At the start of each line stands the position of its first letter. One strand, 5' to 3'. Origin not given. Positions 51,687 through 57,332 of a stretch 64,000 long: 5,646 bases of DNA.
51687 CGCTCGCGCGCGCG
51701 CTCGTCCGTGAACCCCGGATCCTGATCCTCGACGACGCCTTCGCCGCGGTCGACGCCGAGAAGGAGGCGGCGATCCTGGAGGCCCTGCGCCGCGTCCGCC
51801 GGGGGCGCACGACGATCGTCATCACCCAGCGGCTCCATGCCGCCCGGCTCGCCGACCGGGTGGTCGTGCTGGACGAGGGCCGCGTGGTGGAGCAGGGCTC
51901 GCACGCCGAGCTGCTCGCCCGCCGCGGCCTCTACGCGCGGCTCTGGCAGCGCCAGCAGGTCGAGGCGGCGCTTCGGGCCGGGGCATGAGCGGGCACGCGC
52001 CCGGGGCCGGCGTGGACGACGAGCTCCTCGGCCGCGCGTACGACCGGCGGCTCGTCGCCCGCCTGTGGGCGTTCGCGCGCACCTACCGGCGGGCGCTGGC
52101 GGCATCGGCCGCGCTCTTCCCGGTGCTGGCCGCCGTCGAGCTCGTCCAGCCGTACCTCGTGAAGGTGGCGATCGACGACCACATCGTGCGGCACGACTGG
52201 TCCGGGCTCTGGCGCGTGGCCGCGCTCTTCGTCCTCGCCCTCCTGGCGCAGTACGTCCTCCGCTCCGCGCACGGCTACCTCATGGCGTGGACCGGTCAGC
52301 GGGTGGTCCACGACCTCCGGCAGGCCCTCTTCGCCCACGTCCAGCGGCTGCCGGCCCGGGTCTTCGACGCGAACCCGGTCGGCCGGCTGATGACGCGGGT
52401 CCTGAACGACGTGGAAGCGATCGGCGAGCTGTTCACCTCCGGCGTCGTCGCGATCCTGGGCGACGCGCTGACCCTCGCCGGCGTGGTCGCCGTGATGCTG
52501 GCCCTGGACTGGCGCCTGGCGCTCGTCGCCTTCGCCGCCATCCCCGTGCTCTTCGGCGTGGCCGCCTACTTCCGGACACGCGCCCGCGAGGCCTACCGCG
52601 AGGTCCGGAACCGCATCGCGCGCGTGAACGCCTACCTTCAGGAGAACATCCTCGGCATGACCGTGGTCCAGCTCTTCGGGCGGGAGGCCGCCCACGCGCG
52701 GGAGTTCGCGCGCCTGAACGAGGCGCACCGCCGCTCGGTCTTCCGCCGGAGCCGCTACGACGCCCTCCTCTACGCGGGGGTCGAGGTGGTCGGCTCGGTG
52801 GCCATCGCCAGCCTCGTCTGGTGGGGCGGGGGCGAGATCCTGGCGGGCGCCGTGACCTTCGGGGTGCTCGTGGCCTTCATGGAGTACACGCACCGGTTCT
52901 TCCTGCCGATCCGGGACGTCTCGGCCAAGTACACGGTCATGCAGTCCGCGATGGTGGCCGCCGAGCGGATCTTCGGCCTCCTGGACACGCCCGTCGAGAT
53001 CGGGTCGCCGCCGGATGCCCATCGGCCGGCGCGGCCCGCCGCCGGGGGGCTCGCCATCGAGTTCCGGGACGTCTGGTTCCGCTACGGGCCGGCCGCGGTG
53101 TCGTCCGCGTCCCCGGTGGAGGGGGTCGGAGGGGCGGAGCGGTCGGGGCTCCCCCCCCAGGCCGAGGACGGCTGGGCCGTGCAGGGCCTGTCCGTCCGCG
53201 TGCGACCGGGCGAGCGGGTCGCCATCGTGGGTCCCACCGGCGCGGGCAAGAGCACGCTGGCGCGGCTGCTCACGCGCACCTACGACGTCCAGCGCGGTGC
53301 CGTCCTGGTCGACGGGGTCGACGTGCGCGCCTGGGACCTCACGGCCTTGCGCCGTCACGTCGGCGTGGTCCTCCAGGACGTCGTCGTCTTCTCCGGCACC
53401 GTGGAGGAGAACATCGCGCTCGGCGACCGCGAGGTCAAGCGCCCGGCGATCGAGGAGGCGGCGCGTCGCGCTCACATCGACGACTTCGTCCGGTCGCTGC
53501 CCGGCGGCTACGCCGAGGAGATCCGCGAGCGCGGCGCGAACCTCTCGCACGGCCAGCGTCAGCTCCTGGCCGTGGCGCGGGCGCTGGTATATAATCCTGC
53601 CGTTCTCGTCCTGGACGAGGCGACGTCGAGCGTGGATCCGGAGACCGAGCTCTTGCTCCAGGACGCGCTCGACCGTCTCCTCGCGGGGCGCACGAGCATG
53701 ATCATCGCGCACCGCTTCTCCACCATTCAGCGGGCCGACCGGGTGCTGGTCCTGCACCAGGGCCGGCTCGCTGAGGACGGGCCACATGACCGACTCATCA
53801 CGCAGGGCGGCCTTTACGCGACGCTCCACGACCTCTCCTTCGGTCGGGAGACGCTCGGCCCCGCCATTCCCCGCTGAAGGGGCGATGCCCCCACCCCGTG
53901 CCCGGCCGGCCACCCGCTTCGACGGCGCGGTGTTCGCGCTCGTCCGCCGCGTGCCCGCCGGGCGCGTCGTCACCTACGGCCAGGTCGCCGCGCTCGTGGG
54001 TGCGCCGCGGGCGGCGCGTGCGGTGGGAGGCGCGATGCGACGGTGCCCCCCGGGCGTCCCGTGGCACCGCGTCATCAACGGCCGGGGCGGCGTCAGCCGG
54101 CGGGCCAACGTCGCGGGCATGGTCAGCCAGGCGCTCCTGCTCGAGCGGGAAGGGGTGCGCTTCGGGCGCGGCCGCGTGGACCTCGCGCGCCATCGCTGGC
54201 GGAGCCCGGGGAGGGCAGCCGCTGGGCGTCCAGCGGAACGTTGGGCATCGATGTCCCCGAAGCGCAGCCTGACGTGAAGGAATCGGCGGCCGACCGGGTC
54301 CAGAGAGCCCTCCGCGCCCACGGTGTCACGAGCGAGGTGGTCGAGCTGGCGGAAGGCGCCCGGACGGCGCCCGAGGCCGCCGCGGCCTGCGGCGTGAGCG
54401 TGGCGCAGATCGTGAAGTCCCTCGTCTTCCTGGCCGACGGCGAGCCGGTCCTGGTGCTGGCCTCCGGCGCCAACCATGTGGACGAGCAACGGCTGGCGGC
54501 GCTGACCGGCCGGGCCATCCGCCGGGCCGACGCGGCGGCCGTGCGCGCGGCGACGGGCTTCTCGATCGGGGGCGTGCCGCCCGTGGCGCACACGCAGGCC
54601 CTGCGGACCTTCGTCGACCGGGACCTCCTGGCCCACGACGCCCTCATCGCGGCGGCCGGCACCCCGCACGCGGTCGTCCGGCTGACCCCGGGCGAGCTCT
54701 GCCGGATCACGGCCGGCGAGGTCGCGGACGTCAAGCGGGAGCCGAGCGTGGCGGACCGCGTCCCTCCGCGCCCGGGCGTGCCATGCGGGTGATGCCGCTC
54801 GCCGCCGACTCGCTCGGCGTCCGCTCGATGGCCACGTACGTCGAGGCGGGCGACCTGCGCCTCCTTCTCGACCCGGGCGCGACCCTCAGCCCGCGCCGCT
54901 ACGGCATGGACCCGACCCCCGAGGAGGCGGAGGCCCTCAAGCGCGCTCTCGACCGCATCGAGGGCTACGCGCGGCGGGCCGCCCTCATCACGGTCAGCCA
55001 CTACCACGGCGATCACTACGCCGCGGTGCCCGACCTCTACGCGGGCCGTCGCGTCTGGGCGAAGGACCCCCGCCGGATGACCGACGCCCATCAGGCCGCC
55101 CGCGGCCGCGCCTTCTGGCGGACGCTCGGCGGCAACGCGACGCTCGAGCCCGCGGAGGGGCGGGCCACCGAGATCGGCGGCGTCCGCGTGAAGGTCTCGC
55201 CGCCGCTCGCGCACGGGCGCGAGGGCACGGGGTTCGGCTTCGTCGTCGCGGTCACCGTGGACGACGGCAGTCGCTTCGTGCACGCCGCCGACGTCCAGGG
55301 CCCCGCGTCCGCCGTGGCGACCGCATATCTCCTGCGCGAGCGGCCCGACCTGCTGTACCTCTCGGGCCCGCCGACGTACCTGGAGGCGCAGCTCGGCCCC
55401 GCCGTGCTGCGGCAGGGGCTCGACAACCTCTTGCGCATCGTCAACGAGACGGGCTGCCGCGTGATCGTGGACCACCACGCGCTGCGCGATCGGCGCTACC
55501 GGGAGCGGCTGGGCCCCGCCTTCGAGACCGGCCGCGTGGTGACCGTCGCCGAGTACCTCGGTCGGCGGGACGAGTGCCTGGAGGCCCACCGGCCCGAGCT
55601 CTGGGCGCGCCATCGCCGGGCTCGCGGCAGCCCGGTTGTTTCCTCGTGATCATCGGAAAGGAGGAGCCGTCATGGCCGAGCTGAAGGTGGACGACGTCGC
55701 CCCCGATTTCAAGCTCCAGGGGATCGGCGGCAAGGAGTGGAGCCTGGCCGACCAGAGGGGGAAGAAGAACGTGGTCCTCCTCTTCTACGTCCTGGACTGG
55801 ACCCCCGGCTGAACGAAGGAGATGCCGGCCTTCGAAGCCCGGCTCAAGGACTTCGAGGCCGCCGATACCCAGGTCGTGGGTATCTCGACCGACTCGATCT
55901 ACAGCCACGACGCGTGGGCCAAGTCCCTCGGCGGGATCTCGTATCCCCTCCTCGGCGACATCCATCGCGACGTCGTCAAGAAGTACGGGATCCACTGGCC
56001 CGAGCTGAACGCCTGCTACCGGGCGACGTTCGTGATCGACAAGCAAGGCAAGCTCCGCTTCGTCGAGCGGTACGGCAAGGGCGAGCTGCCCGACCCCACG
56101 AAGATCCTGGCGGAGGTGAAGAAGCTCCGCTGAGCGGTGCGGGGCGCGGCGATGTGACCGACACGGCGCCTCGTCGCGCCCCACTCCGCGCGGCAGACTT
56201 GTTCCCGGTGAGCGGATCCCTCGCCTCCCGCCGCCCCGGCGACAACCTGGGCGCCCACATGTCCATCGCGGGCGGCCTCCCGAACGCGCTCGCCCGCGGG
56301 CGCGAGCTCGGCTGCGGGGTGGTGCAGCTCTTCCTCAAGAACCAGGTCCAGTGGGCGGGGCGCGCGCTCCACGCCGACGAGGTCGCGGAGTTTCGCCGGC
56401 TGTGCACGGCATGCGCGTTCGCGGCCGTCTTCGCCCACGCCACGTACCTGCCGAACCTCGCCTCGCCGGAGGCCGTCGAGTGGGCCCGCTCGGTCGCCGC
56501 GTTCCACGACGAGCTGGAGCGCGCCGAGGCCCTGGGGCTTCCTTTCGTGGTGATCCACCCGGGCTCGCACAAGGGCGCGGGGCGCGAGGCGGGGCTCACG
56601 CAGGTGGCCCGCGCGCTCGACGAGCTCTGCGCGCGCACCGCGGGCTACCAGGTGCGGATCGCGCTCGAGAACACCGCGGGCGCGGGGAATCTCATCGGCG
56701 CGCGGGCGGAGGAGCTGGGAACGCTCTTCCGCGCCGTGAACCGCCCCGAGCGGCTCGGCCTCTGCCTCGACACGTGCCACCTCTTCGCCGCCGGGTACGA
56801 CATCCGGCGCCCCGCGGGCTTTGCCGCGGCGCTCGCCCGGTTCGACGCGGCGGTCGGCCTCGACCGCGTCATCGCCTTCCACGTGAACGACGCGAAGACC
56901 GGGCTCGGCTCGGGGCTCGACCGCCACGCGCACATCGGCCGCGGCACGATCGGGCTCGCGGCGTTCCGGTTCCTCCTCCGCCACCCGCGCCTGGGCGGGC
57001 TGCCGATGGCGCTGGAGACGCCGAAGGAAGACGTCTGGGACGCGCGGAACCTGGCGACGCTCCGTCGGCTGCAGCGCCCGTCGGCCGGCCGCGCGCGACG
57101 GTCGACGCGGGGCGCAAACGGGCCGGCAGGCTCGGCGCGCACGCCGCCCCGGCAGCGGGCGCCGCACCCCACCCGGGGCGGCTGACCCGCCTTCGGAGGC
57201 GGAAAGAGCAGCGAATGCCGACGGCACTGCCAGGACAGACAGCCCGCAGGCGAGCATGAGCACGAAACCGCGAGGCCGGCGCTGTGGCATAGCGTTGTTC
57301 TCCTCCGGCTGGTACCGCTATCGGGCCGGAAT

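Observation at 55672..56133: Peroxiredoxin interrupted by TGA exactly at the peroxidatic cysteine: probable selenoprotein missed by the ORF track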

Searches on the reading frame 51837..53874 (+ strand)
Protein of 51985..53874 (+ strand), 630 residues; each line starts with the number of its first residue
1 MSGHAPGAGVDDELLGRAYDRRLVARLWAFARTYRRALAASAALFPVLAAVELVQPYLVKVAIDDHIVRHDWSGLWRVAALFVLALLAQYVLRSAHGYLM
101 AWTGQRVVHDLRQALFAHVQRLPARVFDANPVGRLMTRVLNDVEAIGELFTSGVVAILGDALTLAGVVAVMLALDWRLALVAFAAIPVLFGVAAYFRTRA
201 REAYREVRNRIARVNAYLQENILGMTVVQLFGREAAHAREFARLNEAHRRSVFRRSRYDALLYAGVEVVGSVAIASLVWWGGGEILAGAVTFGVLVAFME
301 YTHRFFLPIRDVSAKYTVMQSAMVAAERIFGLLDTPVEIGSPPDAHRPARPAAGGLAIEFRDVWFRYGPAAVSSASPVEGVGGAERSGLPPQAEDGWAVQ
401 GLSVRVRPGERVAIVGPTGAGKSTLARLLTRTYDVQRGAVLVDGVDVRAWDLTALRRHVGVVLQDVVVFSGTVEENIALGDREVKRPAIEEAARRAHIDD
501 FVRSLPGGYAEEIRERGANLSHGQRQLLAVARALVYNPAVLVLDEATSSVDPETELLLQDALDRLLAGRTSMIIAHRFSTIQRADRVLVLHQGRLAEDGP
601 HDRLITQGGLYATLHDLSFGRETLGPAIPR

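Call 59: search_protein_families(library=pfam, proteins=[window:51985-53874:+, window:51837-53591:+], max_evalue=0.00001)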
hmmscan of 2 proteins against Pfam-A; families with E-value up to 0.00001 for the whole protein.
window:51985-53874:+ (630 aa): 3 families
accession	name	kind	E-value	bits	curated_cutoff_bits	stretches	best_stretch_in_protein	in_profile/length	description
PF00664.28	ABC_membrane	-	4.6e-52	177.8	28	1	47-306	10-271/274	ABC transporter transmembrane region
PF00005.33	ABC_tran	-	2.4e-31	109.6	25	1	400-548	2-137/137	ABC transporter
PF13191.12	AAA_16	-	7.7e-06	26.9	32.6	0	408-565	24-159/167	AAA ATPase domain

window:51837-53591:+ (585 aa): 0 families

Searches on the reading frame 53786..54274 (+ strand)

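Call 59: search_protein_families(library=pfam, proteins=[window:53786-54274:+], max_evalue=0.00001)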
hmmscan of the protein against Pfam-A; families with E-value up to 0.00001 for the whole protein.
window:53786-54274:+ (163 aa): 1 family
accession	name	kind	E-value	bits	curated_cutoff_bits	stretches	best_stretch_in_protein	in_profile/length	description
PF01035.26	DNA_binding_1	-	4.5e-23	81.3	27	1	45-124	2-81/81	6-O-methylguanine DNA methyltransferase, DNA binding domain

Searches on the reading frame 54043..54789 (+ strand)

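Call 59: search_protein_families(library=pfam, proteins=[window:54043-54789:+], max_evalue=0.00001)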
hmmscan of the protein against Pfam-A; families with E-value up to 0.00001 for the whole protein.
window:54043-54789:+ (249 aa): 1 family
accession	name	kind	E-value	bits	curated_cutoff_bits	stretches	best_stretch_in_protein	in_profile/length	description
PF04073.20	tRNA_edit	-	2.4e-26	92.7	25.5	1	104-220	2-121/123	Aminoacyl-tRNA editing domain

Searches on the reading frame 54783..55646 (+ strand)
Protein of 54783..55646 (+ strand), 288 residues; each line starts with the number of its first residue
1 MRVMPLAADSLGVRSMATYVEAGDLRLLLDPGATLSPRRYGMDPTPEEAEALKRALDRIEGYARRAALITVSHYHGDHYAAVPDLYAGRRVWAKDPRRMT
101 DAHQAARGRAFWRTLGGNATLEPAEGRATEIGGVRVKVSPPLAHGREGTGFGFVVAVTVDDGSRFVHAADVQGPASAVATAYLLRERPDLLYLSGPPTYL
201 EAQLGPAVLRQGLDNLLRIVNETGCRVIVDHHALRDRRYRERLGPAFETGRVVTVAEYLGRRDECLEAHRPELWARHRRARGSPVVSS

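Call 59: search_protein_families(library=pfam, proteins=[window:54783-55646:+], max_evalue=0.00001)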
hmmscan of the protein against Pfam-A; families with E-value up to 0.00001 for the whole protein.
window:54783-55646:+ (288 aa): 1 family
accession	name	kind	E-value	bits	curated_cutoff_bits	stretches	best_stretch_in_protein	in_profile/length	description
PF12706.13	Lactamase_B_2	-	3.7e-07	30.4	27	1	42-172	5-144/200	Beta-lactamase superfamily domain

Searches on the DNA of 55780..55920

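Call 77: search_rna_families(source=window, start=55780, end=55920, threshold=evalue, max_evalue=10)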
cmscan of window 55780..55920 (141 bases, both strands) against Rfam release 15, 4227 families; matches with E-value up to 10: 4.
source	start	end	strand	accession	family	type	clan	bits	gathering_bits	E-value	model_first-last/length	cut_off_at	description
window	55788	55852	-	RF04074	mir-1199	Gene; miRNA;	-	17.6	80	2.3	1-100/100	no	mir-1199 microRNA precursor family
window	55818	55915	-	RF02833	Scr3202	Gene; sRNA;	-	15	52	4.1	1-95/95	no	Streptomyces RNA 3202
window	55824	55860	-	RF03656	mir-2432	Gene; miRNA;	-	12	100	9.4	1-68/68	no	mir-2432 microRNA precursor family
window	55794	55814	+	RF01310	sR7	Gene; snRNA; snoRNA; CD-box;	-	10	37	3.4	37-57/57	no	Small nucleolar RNA sR7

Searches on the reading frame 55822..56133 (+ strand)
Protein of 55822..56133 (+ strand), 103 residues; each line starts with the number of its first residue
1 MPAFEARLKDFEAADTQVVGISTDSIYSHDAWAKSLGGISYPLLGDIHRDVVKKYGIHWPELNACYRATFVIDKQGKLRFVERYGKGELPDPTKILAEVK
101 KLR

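Call 65: find_encoding_contigs(protein=window:55822-56133:+, flank=1500, max_places=3)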
Protein window:55822-56133:+ (103 aa): 5 contigs read that carry it; 3 places shown.
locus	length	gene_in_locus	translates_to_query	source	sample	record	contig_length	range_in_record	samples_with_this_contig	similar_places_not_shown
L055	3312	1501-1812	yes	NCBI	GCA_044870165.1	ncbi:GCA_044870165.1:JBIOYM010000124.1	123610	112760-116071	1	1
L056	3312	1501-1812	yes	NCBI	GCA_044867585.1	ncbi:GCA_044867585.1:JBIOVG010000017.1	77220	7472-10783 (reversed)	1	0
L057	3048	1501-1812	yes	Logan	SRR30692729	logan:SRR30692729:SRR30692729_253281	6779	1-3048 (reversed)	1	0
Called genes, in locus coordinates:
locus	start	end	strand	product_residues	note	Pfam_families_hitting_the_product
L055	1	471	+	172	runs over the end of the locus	PF04073:tRNA_edit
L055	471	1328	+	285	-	PF12706:Lactamase_B_2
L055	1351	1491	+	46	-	PF00578:AhpC-TSA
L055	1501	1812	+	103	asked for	PF00578:AhpC-TSA, PF08534:Redoxin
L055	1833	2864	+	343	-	PF01261:AP_endonuc_2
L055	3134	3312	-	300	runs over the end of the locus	PF16317:Glyco_hydro_99, PF03659:Glyco_hydro_71, PF16317:Glyco_hydro_99, PF14307:Glyco_tran_WbsX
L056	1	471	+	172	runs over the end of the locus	PF04073:tRNA_edit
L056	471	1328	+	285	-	PF12706:Lactamase_B_2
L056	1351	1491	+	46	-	PF00578:AhpC-TSA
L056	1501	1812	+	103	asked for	PF00578:AhpC-TSA, PF08534:Redoxin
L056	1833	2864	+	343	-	PF01261:AP_endonuc_2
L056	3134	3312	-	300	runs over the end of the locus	PF16317:Glyco_hydro_99, PF03659:Glyco_hydro_71, PF16317:Glyco_hydro_99, PF14307:Glyco_tran_WbsX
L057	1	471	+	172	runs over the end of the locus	PF04073:tRNA_edit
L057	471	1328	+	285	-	PF12706:Lactamase_B_2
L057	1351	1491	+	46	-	PF00578:AhpC-TSA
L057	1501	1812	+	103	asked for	PF00578:AhpC-TSA, PF08534:Redoxin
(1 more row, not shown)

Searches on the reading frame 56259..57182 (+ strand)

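Call 59: search_protein_families(library=pfam, proteins=[window:56259-57182:+], max_evalue=0.00001)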
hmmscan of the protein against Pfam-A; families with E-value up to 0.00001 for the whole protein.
window:56259-57182:+ (308 aa): 1 family
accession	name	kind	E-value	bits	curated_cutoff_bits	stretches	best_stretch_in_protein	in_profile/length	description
PF01261.30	AP_endonuc_2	-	2e-53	182.1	31.1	1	13-261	3-234/249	Xylose isomerase-like TIM barrel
